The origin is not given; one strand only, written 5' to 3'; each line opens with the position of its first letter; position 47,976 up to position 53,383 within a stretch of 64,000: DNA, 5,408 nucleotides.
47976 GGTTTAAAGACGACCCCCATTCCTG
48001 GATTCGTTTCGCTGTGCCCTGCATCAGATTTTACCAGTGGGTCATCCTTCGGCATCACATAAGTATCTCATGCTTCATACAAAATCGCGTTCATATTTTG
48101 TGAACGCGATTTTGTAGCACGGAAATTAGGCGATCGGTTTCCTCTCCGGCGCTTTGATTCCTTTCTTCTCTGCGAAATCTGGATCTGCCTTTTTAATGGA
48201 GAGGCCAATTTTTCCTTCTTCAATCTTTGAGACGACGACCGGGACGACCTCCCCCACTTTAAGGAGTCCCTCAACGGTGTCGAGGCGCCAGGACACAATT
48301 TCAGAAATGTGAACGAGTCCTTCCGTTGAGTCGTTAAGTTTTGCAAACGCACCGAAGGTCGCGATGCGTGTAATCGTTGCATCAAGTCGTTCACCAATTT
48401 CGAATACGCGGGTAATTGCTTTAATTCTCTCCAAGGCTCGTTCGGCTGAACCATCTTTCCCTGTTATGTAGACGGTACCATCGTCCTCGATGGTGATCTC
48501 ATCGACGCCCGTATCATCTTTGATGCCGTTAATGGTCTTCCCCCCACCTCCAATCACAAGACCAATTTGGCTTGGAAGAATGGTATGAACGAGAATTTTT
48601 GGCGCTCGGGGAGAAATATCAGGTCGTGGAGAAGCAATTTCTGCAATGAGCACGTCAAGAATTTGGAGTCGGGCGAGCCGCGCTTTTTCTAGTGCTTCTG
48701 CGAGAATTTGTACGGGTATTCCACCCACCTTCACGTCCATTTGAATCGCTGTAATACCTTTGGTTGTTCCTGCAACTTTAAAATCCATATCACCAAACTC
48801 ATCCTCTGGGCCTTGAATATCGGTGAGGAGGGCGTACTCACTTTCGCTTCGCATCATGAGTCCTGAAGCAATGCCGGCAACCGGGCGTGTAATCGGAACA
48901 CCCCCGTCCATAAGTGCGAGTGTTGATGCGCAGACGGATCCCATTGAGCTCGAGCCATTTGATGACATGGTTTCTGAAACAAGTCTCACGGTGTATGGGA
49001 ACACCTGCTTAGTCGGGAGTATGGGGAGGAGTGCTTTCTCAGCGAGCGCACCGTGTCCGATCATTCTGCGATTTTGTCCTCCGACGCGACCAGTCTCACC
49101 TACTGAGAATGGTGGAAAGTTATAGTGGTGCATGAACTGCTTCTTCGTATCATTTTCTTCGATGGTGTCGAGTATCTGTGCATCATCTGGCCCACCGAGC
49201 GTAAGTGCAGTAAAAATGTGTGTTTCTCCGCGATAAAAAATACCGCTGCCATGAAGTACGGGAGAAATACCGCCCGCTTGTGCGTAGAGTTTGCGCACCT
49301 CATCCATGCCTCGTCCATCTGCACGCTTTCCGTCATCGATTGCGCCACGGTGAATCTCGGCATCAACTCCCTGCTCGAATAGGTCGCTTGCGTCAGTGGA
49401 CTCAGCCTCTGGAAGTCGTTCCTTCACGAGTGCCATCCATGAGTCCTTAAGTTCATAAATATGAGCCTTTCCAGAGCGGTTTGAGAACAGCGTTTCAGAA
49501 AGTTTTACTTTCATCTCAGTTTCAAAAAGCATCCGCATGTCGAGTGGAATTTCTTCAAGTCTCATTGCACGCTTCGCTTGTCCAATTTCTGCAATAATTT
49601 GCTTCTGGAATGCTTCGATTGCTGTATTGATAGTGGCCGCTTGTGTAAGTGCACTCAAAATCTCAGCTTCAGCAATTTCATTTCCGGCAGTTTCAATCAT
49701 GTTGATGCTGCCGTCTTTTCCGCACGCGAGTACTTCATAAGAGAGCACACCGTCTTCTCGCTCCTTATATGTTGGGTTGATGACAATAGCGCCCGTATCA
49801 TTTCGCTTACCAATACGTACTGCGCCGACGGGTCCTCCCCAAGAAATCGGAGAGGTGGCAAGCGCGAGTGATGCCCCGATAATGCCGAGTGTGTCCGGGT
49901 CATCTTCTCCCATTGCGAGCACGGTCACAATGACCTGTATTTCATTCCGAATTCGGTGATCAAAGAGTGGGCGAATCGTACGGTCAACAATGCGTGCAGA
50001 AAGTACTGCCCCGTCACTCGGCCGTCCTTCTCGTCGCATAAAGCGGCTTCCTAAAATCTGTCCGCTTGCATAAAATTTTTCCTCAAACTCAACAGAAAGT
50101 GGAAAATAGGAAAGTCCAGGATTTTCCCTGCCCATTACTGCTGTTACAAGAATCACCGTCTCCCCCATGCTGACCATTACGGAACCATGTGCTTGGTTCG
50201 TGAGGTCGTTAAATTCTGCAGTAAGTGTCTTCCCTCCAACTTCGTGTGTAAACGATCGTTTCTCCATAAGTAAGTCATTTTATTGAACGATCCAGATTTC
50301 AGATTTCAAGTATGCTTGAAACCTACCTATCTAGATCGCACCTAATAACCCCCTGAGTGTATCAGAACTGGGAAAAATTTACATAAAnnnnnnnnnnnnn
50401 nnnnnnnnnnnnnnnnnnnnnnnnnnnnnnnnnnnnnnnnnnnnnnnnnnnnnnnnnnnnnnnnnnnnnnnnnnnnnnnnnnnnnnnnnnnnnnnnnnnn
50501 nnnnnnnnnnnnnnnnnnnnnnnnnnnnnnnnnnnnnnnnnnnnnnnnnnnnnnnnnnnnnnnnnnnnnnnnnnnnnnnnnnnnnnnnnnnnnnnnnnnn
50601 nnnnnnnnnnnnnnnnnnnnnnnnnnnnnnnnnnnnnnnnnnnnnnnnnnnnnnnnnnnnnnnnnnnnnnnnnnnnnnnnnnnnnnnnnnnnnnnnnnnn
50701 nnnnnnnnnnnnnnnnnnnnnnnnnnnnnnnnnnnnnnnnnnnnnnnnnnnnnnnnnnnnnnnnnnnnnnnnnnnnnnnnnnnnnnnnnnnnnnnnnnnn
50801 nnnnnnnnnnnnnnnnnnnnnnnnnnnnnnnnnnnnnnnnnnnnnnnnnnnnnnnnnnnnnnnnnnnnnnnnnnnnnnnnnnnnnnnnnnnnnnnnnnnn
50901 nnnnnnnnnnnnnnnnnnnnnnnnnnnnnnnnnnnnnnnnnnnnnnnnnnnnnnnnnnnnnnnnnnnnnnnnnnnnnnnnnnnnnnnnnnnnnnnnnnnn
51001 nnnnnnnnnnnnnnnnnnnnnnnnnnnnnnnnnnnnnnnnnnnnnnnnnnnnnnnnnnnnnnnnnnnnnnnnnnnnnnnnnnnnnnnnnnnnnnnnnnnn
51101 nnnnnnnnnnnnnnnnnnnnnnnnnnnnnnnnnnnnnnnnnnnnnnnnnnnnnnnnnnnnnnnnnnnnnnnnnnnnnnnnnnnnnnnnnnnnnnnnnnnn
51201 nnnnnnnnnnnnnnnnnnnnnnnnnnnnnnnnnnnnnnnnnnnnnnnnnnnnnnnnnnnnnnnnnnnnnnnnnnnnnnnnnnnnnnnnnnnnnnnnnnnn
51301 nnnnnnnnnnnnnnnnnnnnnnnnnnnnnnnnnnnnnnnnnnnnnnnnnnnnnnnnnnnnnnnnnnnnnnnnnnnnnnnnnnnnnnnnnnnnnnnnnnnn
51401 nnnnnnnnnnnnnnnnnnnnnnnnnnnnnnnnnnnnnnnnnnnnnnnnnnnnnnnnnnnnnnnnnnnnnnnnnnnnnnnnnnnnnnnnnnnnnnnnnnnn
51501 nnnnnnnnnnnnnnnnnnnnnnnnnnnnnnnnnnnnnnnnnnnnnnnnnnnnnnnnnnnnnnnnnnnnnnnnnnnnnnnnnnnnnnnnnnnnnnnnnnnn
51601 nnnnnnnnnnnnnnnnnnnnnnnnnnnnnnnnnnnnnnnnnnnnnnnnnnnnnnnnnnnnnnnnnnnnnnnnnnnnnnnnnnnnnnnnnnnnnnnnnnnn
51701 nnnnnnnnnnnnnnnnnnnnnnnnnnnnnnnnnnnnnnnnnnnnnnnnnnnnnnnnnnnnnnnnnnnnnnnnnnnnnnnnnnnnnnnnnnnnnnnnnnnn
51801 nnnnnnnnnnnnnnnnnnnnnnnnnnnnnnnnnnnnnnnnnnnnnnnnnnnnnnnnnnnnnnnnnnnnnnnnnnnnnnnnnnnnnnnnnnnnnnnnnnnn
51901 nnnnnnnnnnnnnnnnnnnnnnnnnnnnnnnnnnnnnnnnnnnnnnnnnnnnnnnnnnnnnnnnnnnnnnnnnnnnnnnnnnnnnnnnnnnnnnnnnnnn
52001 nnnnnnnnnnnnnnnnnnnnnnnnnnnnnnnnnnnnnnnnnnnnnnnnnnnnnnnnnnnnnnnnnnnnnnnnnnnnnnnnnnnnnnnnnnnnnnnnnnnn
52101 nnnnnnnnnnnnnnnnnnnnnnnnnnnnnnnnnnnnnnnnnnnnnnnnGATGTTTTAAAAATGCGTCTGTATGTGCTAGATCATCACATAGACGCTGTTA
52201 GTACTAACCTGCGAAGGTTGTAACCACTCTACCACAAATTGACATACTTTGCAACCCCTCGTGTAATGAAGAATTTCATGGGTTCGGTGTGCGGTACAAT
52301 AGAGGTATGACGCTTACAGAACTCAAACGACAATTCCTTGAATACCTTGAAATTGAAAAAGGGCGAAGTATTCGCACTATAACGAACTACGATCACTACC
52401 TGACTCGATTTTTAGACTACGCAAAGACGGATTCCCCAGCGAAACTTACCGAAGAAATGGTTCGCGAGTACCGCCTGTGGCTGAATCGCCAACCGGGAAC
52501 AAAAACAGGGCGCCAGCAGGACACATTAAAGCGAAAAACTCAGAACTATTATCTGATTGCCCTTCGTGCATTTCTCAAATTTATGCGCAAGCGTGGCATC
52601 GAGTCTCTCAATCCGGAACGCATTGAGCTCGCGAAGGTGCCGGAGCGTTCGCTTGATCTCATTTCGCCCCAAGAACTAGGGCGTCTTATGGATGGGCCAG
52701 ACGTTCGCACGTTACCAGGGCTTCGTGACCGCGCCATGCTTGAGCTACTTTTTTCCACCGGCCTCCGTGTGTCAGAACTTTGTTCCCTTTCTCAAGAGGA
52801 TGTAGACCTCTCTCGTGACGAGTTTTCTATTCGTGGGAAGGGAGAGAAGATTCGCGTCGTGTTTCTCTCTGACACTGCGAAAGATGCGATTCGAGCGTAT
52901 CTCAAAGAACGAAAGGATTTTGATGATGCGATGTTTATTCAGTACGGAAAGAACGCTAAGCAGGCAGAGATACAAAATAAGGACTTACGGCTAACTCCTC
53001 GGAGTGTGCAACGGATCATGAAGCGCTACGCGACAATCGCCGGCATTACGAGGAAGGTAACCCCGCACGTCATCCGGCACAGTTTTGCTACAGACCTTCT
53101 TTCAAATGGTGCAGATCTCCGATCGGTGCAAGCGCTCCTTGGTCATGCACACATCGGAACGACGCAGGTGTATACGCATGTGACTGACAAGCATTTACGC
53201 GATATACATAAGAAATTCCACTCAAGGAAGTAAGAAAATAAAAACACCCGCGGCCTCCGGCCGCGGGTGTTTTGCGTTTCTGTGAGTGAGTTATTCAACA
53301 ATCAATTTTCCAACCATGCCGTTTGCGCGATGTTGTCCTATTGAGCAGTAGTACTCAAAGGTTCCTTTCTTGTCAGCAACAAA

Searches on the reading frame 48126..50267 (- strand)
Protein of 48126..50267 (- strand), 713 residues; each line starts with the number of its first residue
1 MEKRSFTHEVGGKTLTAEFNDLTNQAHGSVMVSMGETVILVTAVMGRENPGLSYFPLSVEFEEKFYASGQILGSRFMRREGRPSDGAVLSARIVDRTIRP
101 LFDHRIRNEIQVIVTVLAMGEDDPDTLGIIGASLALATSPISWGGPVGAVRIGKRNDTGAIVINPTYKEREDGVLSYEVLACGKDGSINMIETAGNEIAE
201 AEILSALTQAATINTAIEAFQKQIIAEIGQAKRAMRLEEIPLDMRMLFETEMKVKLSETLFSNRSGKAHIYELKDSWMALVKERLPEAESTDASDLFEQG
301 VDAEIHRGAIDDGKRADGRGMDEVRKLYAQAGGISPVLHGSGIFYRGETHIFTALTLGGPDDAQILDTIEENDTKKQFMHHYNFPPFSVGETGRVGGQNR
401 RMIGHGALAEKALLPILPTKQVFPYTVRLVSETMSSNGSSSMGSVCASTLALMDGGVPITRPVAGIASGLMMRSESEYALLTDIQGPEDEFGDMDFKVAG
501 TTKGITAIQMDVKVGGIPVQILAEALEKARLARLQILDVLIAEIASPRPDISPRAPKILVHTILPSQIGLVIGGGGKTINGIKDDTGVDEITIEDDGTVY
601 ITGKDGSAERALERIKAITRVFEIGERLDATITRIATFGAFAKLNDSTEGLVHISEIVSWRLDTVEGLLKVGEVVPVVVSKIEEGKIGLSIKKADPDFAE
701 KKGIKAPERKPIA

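Call 69: search_protein_families(library=pfam, proteins=[window:48126-50267:-], max_evalue=0.0001)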
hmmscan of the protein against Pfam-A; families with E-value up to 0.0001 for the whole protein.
window:48126-50267:- (713 aa): 4 families
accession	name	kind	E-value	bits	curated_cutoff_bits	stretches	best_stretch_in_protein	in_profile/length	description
PF01138.27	RNase_PH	-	5e-44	150.3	25.5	2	13-141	3-129/130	3' exoribonuclease family, domain 1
PF03725.20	RNase_PH_C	-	3.8e-11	43.2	20.8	1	145-211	1-65/67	3' exoribonuclease family, domain 2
PF00575.29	S1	-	1.4e-09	38.6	22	1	622-691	2-73/74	S1 RNA binding domain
PF00013.35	KH_1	-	1.4e-09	38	21.5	1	564-616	7-65/66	KH domain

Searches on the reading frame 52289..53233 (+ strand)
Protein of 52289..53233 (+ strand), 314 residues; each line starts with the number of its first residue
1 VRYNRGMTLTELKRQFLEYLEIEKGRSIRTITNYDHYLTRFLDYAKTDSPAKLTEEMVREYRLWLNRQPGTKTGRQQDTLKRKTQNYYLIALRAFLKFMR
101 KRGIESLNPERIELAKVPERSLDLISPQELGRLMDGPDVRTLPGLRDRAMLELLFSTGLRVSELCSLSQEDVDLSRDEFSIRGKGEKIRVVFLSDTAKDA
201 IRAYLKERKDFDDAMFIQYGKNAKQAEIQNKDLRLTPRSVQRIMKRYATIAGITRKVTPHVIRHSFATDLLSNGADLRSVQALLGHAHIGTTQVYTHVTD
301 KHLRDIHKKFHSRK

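Call 69: search_protein_families(library=pfam, proteins=[window:52289-53233:+], max_evalue=0.0001)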
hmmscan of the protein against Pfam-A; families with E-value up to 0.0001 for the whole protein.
window:52289-53233:+ (314 aa): 5 families
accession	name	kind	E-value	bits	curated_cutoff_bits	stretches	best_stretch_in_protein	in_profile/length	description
PF00589.27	Phage_integrase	-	4.6e-43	147.4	27.1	1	126-302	4-172/172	Phage integrase family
PF13495.12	Phage_int_SAM_4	-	1.7e-12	48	27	1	15-77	4-65/85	Phage integrase, N-terminal SAM-like domain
PF02899.23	Phage_int_SAM_1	-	1.1e-11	45.2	22.3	1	15-103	3-83/83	Phage integrase, N-terminal SAM-like domain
PF13102.12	Phage_int_SAM_5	-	8.7e-08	32.9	22.3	1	16-109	6-92/98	Phage integrase SAM-like domain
PF11917.13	DUF3435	-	5.2e-05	22.8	25.8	1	215-304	154-245/418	Protein of unknown function (DUF3435)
